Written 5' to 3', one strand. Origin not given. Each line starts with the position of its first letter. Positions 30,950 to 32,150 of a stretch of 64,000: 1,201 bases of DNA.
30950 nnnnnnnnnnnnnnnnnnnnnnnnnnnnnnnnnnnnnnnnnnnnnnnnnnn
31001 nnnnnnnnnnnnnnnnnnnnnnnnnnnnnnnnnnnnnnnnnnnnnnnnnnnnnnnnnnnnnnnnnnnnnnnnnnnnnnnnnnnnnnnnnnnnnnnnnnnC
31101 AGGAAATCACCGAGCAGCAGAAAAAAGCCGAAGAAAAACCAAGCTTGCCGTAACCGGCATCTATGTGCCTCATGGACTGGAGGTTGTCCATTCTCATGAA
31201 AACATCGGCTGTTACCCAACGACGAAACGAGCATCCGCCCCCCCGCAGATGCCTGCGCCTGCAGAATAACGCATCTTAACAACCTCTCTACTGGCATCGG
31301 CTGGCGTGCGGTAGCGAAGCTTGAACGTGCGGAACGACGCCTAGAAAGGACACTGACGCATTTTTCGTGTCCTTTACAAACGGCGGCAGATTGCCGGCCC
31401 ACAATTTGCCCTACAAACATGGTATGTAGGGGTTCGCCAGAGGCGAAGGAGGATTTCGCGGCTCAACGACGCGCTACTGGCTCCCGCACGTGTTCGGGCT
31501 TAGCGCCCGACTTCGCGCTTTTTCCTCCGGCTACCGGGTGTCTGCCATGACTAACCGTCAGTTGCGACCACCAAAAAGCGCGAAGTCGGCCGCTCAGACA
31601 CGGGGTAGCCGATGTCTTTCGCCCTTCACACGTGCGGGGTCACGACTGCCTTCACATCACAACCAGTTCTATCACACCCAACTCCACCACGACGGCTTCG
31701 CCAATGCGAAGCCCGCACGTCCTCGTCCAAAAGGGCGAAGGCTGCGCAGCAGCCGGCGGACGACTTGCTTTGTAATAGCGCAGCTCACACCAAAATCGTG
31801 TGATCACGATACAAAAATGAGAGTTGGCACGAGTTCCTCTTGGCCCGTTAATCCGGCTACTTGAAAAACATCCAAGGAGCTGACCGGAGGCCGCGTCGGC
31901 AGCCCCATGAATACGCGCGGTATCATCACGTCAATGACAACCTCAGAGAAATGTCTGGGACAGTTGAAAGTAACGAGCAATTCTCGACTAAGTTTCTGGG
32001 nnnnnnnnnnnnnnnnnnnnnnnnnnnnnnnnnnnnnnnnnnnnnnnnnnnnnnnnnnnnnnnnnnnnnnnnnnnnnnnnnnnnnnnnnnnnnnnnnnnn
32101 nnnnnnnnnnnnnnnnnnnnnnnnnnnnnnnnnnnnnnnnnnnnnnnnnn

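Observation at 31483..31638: Highly structured ~155-nt element (17-bp perfect inverted repeat plus an interleaved second pair) in the 750-nt gap upstream of the cas locus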

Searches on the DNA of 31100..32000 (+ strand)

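Call 5: search_rna_families(source=window, start=31100, end=32000, threshold=evalue, max_evalue=10, show_alignments=3)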
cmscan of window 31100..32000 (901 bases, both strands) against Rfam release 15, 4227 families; matches with E-value up to 10: 4.
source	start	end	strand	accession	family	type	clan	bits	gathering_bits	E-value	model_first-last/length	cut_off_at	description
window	31708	31772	+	RF02231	sX12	Gene; sRNA;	-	16.3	106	4.1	1-78/78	no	Xanthomonas sRNA sX12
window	31407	31441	+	RF03027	RT-6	Gene; sRNA;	-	14.9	46.7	2.3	1-75/75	no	RT-6 RNA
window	31337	31386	-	RF03374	mir-2001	Gene; miRNA;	-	14.5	74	7.7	1-72/72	no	mir-2001 microRNA precursor family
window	31498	31601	+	RF01390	isrG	Gene; sRNA;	-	10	100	3.6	1-279/279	no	isrG Hfq binding RNA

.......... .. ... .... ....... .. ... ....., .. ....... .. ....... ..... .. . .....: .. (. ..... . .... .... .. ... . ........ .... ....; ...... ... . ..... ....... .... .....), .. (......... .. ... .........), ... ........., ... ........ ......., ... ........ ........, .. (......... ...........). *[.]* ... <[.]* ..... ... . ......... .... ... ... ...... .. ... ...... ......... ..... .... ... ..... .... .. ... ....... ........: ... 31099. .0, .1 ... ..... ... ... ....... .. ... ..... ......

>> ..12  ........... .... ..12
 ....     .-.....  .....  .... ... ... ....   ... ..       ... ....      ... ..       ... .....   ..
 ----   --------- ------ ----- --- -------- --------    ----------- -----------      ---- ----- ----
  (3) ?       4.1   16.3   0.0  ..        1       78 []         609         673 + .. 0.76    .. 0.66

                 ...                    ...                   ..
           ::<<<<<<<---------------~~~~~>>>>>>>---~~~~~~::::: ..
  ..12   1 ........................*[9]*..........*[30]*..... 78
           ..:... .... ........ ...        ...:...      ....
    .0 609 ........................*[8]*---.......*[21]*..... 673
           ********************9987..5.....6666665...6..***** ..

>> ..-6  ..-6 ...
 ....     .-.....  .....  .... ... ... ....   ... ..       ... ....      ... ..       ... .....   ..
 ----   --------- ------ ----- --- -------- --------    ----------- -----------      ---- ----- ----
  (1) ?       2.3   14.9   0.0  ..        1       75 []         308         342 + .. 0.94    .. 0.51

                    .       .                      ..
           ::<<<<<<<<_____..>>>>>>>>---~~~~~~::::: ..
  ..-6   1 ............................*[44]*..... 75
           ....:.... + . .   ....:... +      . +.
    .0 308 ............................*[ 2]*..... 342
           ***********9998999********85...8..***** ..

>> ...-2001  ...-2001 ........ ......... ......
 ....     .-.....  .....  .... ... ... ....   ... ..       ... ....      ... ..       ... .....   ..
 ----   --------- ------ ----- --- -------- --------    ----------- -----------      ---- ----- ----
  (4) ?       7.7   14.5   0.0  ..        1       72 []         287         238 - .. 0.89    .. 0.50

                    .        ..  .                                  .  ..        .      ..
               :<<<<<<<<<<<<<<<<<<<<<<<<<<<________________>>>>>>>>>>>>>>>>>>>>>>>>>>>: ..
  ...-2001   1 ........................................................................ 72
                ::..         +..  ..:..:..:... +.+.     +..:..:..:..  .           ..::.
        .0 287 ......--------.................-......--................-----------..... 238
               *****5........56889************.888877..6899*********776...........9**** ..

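Call 71: search_dna_similar(query=window:31400-31680:+, collection=plasmids, mode=distant, max_evalue=0.01)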
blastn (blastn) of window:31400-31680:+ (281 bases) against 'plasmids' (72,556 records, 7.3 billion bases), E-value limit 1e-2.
No match.

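Call 72: search_dna_similar(query=window:31400-31680:+, collection=phages, mode=distant, max_evalue=0.01)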
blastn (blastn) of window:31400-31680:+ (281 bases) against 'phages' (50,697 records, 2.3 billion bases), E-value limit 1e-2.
No match.

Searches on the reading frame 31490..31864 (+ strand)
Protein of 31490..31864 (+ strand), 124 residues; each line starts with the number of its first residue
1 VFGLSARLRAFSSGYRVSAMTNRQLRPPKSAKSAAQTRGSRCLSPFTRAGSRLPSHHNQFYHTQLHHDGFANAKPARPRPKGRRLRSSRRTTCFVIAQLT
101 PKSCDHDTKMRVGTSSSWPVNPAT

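Call 11: search_protein_families(library=pfam, proteins=[window:31490-31864:+], max_evalue=0.01)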
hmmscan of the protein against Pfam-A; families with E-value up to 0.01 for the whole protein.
window:31490-31864:+ (124 aa): 0 families
